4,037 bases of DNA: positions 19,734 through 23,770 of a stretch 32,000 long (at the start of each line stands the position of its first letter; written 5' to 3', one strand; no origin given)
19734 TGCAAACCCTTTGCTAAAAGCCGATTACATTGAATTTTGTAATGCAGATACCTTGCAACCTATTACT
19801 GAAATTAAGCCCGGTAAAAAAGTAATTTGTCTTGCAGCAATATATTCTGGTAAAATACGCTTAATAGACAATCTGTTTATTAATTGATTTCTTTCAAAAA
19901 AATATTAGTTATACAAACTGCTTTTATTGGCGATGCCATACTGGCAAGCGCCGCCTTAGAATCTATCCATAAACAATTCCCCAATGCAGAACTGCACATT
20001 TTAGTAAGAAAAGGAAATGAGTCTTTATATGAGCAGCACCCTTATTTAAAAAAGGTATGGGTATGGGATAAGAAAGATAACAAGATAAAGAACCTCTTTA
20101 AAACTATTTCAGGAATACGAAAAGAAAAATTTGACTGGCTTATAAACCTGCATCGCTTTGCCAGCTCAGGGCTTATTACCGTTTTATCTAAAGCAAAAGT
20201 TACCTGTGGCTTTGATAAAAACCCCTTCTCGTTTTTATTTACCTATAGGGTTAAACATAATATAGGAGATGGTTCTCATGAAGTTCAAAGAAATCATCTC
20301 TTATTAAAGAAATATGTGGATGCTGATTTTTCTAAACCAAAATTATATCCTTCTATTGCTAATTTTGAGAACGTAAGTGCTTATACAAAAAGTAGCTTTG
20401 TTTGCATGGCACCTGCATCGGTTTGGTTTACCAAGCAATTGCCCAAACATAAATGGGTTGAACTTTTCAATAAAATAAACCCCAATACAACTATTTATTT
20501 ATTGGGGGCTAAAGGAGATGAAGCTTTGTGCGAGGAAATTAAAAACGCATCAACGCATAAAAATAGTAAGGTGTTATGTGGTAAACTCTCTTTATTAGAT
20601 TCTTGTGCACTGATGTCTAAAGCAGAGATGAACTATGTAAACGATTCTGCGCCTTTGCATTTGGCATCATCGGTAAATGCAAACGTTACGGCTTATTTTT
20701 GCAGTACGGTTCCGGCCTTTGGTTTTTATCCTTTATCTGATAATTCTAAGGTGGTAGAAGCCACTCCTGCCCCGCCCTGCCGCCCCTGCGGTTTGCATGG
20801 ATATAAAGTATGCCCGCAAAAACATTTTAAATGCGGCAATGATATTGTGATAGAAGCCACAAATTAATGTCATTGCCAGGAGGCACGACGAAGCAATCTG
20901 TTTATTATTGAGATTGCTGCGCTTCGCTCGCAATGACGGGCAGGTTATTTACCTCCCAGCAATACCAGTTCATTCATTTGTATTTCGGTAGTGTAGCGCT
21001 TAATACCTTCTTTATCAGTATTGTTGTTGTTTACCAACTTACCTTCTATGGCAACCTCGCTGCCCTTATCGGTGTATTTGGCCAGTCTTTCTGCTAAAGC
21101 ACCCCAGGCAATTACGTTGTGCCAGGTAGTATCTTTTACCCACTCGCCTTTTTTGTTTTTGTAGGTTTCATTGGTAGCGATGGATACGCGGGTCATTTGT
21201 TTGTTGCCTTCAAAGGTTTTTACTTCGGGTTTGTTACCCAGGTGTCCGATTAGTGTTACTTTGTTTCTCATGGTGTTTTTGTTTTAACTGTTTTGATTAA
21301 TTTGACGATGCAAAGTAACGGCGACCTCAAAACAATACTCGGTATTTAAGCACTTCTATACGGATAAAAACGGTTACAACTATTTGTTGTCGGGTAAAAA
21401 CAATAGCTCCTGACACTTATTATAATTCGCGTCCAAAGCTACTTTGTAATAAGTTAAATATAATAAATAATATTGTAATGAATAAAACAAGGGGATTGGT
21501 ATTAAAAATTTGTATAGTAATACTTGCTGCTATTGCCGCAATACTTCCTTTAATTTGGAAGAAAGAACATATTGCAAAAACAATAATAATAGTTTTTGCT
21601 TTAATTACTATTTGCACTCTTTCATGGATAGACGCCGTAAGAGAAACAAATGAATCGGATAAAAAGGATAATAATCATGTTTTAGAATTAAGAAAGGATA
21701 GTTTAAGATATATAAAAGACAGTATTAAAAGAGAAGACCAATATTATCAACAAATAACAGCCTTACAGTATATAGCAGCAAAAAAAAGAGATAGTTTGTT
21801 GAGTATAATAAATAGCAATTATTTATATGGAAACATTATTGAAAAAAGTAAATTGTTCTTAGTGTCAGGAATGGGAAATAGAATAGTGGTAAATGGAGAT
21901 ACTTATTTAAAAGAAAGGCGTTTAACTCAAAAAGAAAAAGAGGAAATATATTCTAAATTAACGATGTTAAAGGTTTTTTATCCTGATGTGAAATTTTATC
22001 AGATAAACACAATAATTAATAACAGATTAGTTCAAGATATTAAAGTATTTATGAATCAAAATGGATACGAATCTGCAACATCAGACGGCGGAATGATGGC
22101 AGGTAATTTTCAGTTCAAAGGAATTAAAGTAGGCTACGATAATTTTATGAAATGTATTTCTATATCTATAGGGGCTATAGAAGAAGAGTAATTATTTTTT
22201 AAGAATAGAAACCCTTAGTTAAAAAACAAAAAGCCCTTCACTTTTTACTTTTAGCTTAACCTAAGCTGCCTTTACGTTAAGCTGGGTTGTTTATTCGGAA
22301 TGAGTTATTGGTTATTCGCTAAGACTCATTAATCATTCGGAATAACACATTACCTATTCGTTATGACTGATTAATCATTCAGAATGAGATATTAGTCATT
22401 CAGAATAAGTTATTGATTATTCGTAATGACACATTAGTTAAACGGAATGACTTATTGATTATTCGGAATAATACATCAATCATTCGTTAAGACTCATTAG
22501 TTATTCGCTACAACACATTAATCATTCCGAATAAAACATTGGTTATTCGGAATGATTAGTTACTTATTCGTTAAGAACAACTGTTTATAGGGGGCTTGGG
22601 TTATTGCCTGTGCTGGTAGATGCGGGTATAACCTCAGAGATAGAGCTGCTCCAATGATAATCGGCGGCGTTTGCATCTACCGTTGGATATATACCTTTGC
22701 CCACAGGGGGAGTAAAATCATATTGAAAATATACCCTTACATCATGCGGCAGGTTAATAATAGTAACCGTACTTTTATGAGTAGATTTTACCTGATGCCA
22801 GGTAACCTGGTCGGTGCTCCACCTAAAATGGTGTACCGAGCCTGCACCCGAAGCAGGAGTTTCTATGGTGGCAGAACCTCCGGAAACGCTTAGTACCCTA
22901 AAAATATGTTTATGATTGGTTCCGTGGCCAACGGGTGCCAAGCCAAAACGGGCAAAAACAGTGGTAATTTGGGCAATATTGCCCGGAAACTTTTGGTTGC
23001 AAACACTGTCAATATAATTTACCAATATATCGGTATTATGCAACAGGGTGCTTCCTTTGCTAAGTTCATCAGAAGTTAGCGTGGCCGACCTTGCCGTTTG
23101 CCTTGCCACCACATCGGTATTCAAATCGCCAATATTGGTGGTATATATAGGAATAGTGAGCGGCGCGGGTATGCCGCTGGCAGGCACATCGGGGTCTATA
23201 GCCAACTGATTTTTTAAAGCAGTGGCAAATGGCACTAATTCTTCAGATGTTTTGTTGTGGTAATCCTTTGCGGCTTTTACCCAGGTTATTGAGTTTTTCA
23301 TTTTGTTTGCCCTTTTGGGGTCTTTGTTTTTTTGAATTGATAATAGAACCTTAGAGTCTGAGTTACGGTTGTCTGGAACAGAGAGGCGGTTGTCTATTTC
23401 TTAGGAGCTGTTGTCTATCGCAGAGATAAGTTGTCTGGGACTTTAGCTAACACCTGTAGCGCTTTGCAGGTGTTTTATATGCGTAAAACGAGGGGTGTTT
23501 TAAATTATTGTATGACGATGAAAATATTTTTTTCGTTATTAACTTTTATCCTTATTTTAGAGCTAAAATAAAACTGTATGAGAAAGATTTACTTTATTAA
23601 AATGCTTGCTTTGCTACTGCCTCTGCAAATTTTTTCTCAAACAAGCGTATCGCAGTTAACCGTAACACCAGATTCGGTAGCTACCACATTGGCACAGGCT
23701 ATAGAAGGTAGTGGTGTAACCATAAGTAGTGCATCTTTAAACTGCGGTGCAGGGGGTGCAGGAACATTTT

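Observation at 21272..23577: Compositionally mosaic mini-island: tail-less SSB, AT-rich membrane orphan, repeat array, GC-richer orphan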

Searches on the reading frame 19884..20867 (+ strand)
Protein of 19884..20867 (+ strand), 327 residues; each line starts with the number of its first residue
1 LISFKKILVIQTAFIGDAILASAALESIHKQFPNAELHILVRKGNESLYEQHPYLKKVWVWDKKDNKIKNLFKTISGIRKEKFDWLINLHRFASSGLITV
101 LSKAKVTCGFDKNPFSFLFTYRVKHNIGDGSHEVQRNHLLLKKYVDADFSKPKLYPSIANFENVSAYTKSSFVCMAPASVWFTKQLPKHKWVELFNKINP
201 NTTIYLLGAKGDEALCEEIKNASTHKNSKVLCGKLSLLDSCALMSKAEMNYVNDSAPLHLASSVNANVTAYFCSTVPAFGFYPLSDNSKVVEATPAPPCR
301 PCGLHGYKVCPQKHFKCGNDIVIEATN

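Call 8: search_protein_families(library=pfam, proteins=[window:19884-20867:+], max_evalue=1)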
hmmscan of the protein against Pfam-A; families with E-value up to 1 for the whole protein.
window:19884-20867:+ (327 aa): 3 families
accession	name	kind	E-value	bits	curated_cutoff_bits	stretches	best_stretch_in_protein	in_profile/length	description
PF01075.23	Glyco_transf_9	-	1.2e-26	94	22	1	75-293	5-229/247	Glycosyltransferase family 9 (heptosyltransferase)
PF14595.12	Thioredoxin_9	-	0.00059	20.2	25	1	6-52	44-90/129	Thioredoxin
PF04230.19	PS_pyruv_trans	-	0.097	13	25.3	1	15-71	2-58/280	Polysaccharide pyruvyl transferase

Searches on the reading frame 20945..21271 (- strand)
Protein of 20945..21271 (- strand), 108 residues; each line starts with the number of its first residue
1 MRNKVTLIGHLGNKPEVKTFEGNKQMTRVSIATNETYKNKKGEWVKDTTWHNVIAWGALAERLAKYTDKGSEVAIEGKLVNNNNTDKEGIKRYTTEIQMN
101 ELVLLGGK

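Call 8: search_protein_families(library=pfam, proteins=[window:20945-21271:-], max_evalue=1)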
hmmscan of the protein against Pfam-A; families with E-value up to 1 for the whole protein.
window:20945-21271:- (108 aa): 4 families
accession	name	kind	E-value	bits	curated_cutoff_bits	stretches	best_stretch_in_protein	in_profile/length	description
PF00436.31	SSB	-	5e-29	100.9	26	1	3-103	2-102/104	Single-strand binding protein family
PF01336.31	tRNA_anti-codon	-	0.031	14.6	27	1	53-102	31-72/75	OB-fold nucleic acid binding domain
PF11506.14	DUF3217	-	0.073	13.4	26.4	1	46-94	37-84/104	Protein of unknown function (DUF3217)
PF19381.4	DUF5956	-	0.15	12.8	24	1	45-74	8-32/100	Family of unknown function (DUF5956)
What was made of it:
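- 20945..21271 (-): Tail-less SSB, OB fold only. It is NOT part of the module and lies in the same variable segment as ORF237. Pfam SSB E 5e-29 (call 8).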

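Call 9: search_protein_families(library=ncbifam, proteins=[window:20945-21271:-], max_evalue=1)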
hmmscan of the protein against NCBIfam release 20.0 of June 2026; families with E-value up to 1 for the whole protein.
window:20945-21271:- (108 aa): 18 families
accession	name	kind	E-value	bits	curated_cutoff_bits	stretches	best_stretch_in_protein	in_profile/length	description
TIGR00621.2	ssb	subfamily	1.1e-31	110.4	53.95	1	2-104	4-106/165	single-stranded DNA-binding protein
NF006445.0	PRK08763.1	subfamily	1.3e-24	87.2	246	1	3-108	6-111/164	single-stranded DNA-binding protein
NF005579.0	PRK07274.1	equivalog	3.3e-24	85.1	169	1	1-105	1-102/131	single-stranded DNA-binding protein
NF005406.0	PRK06958.1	subfamily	5.9e-23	82.3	252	1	3-108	5-111/182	single-stranded DNA-binding protein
NF006533.0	PRK09010.1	subfamily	6.2e-23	81.6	260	1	3-100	7-105/177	single-stranded DNA-binding protein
NF004357.0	PRK05733.1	subfamily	6.3e-22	78.4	241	1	3-107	6-113/172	single-stranded DNA-binding protein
NF010292.0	PRK13732.1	subfamily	5.2e-19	68.8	265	1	3-99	7-103/175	single-stranded DNA-binding protein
NF004972.0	PRK06341.1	equivalog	2.1e-18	66.9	254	1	3-100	6-105/166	single-stranded DNA-binding protein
NF005170.0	PRK06642.1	equivalog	5.2e-17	62.1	270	1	3-100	6-105/152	single-stranded DNA-binding protein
NF006297.0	PRK08486.1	equivalog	8.5e-15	55.4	212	1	1-107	1-107/182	single-stranded DNA-binding protein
NF005242.0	PRK06752.1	equivalog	9.5e-15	54.8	189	1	1-105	1-103/112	single-stranded DNA-binding protein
NF005674.0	PRK07459.1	equivalog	1e-14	54.5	161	1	3-108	4-104/121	single-stranded DNA-binding protein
NF005580.0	PRK07275.1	subfamily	3.6e-13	50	254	1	1-105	1-103/162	single-stranded DNA-binding protein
NF005851.0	PRK07772.1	subfamily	1.3e-12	48.3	194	1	4-102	6-106/191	single-stranded DNA-binding protein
NF005241.0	PRK06751.1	equivalog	2.8e-11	43.8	313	1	1-102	1-100/173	single-stranded DNA-binding protein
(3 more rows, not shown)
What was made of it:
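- On SSB family (PF00436): The tail is absent (calls 8, 9).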

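Call 10: search_protein_families(library=phrogs, proteins=[window:20945-21271:-], max_evalue=1)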
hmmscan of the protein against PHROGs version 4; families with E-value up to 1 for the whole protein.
window:20945-21271:- (108 aa): 5 families
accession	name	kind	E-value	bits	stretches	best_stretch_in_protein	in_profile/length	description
phrog_44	-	DNA, RNA and nucleotide metabolism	2.9e-36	126.6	1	1-108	86-193/271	single strand DNA binding protein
phrog_25370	-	unknown function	0.00023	21.8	1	1-45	1-45/48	-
phrog_23476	-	unknown function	0.086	14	1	51-99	27-74/87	-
phrog_15198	-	unknown function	0.14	13.2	1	27-61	115-151/159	-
phrog_3514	-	unknown function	0.19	12.6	1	21-54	10-42/68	-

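Call 83: search_protein_families(library=padloc, proteins=[window:20945-21271:-], max_evalue=1)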
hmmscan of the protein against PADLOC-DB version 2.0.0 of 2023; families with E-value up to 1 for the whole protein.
window:20945-21271:- (108 aa): 0 families
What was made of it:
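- Closest known: Type III toxin-antitoxin systems. Different: There is no PADLOC hit here (call 83), and the array lies downstream.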

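Call 84: search_dna_similar(query=window:20945-21271:-, collection=phages, mode=protein, max_rows=8)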
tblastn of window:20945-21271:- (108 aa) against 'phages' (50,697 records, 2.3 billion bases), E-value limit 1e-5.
Records with a match: 1801; places in all: 1804; records where one place covers at least 80% of the query: 1796.
Best place of each record, by identity: <60% 1801.
By first word of the organism name: Streptococcus 224; Staphylococcus 224; Vibrio 185; Mycobacterium 166; Salmonella 121; Flavobacterium 80; Klebsiella 71; Escherichia 63; Pseudomonas 59; Bacillus 48; and 99 more.
By host as written in the record: - 312; Mycobacterium smegmatis mc2 155 115; Staphylococcus aureus 68; Flavobacterium columnare 62; Escherichia coli 36; Klebsiella pneumoniae 31; Listeria monocytogenes 29; Streptococcus thermophilus 27; and 566 more.
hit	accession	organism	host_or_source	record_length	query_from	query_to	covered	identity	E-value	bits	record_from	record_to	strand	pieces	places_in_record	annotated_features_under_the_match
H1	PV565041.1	Pseudomonas phage Jeremy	Pseudomonas putida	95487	3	108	98%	47.3%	4e-18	83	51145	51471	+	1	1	ssDNA binding protein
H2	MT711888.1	Pseudomonas phage Dolphis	Pseudomonas putida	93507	3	108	98%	47.3%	4e-18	83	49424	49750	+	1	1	ssDNA binding protein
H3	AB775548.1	Pseudomonas phage PPpW-3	-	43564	2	108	99%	46.4%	9e-20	88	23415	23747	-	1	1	putative single-stand DNA binding protein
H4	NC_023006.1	Pseudomonas phage PPpW-3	-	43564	2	108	99%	46.4%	9e-20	88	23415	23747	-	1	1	single strand DNA binding protein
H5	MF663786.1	Bordetella phage vB_BbrM_PHB04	Bordetella bronchiseptica 4715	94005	3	108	98%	46.7%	3e-21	92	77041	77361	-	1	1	putative single-stranded DNA-binding protein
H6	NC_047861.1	Bordetella phage vB_BbrM_PHB04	Bordetella bronchiseptica 4715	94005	3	108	98%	46.7%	3e-21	92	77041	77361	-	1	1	single strand DNA binding protein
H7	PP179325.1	Pseudomonas phage Touem01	Pseudomonas syringae 7C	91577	3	108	98%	45.5%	2e-17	82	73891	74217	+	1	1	single-stranded DNA-binding protein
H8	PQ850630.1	Escherichia phage TanjaMuster_Bas81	Escherichia coli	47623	3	108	98%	45.0%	9e-20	88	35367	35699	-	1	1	single strand DNA binding protein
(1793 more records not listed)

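Call 85: search_dna_similar(query=window:20945-21271:-, collection=plasmids, mode=protein, max_rows=8)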
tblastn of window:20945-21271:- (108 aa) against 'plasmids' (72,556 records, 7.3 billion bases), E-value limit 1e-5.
The search stops at 5000 records and this limit was reached: more records match than are counted here, and every count below describes the 5000 best-scoring records only.
Records with a match: at least 5000; places in all: 5526; records where one place covers at least 80% of the query: 5000.
Best place of each record, by identity: <60% 5000.
By first word of the organism name: Klebsiella 2980; Escherichia 741; Salmonella 425; Citrobacter 133; Pseudomonas 102; Enterobacter 100; Providencia 80; Raoultella 58; Vibrio 42; Serratia 40; and 70 more.
By predicted mobility (MOB-suite, as given by PLSDB): conjugative 3585; non-mobilizable 999; mobilizable 416.
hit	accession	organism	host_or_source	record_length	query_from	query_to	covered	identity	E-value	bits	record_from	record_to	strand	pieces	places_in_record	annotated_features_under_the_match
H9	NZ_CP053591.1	Aquimarina sp. TRL1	Panulirus ornatus,pure culture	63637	1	105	97%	55.2%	9e-31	120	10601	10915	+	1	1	ssb: single-stranded DNA-binding protein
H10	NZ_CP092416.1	Flagellimonas marinaquae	Galaxea fascicularis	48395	1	108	100%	48.1%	4e-28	113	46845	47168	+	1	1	ssb: single-stranded DNA-binding protein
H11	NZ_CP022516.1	Arenibacter algicola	Skeletonema marinoi strain ST54,Cell ...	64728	1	108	100%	48.1%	4e-28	113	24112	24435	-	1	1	ssb: single-stranded DNA-binding protein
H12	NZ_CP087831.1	Moraxella bovis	Bovine,bacteria culture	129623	3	107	97%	49.1%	1e-23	100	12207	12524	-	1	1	none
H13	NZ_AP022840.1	Legionella antarctica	-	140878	3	108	98%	47.2%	8e-19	87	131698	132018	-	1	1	ssb: single-stranded DNA-binding protein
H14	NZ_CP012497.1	Escherichia coli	food,alfalfa sprout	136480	3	107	97%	46.2%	1e-18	86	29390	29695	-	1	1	none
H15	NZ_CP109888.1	Xylella fastidiosa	Coffea canephora,cell culture,Leaf ...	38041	3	108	98%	44.9%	2e-19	89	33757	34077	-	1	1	ssb: single-stranded DNA-binding protein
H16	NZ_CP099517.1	Xylella fastidiosa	Prunus dulcis,cell culture,Leaf ...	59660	3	108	98%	44.9%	2e-19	89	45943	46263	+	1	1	ssb: single-stranded DNA-binding protein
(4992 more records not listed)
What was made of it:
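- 20945..21271 (-): Best hits are plasmid and phage ssb genes at no more than 55% identity (calls 84, 85).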

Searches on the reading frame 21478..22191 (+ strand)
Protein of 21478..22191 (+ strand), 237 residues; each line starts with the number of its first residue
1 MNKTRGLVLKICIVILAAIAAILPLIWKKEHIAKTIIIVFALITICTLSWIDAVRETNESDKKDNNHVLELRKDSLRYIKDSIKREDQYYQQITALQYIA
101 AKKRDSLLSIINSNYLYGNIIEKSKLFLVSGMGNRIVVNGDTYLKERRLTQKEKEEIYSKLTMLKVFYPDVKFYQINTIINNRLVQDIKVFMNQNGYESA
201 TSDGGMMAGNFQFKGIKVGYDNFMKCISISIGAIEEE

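Call 8: search_protein_families(library=pfam, proteins=[window:21478-22191:+], max_evalue=1)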
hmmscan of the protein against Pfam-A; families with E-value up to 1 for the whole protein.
window:21478-22191:+ (237 aa): 2 families
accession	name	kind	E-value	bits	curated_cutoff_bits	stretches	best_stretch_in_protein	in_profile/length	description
PF24838.2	8xMP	-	0.041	14.1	30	1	13-92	26-111/136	Octameric membrane protein family (8xMP)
PF14015.11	DUF4231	-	0.27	12.1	24.7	1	2-47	13-59/103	Protein of unknown function (DUF4231)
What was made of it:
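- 21478..22191 (+): ORF237. It is NOT part of the module. It is a strain-specific orphan with two TM segments, a charged helical stretch and a C-terminal domain of about 110 aa. It is very A+T-rich (GC3 0.20). Only sub-threshold hits to the 2-TM families 8xMP (E 0.04) and DUF4231 (E 0.27) were found (call 8).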

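Call 9: search_protein_families(library=ncbifam, proteins=[window:21478-22191:+], max_evalue=1)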
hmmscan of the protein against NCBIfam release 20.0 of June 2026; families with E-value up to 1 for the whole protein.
window:21478-22191:+ (237 aa): 2 families
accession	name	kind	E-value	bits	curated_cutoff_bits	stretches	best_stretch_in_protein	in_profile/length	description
NF037996.1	B-4DMT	subfamily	0.04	13.7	100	1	4-66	6-69/139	B-4DMT family transporter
TIGR03924.1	T7SS_EccC_a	equivalog_domain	0.072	11.8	509.15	1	11-183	21-189/673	type VII secretion protein EccCa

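Call 10: search_protein_families(library=phrogs, proteins=[window:21478-22191:+], max_evalue=1)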
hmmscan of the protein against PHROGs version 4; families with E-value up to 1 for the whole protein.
window:21478-22191:+ (237 aa): 3 families
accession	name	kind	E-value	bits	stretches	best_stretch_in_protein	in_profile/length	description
phrog_3996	-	moron, auxiliary metabolic gene and host takeover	0.054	14.1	1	3-59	87-145/152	membrane protein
phrog_36114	-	unknown function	0.097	13.8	0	113-148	71-106/131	-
phrog_4112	-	unknown function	0.32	12.6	1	186-221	49-84/92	-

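Call 13: find_homologous_proteins(query=window:21478-22191:+, max_evalue=0.001)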
Query window:21478-22191:+ (237 aa): 1 proteins with E <= 0.001 among 372 candidates.
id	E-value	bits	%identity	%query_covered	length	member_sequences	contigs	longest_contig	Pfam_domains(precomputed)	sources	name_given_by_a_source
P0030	9.9e-149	511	100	100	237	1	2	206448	-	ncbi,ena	-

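Call 83: search_protein_families(library=padloc, proteins=[window:21478-22191:+], max_evalue=1)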
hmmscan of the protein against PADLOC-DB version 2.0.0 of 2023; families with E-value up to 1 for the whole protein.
window:21478-22191:+ (237 aa): 0 families
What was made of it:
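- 21478..22191 (+): No PADLOC hit (call 83).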

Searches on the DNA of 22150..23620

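Call 92: search_rna_families(source=window, start=22150, end=23620, threshold=evalue, max_evalue=1)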
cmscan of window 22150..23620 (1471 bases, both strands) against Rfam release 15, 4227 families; matches with E-value up to 1: 1.
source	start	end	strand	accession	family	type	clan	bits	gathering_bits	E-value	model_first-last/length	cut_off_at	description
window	23053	23104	-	RF01933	bxd_5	Gene; lncRNA;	-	15.5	50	0.83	1-57/57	no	Bithoraxoid conserved region 5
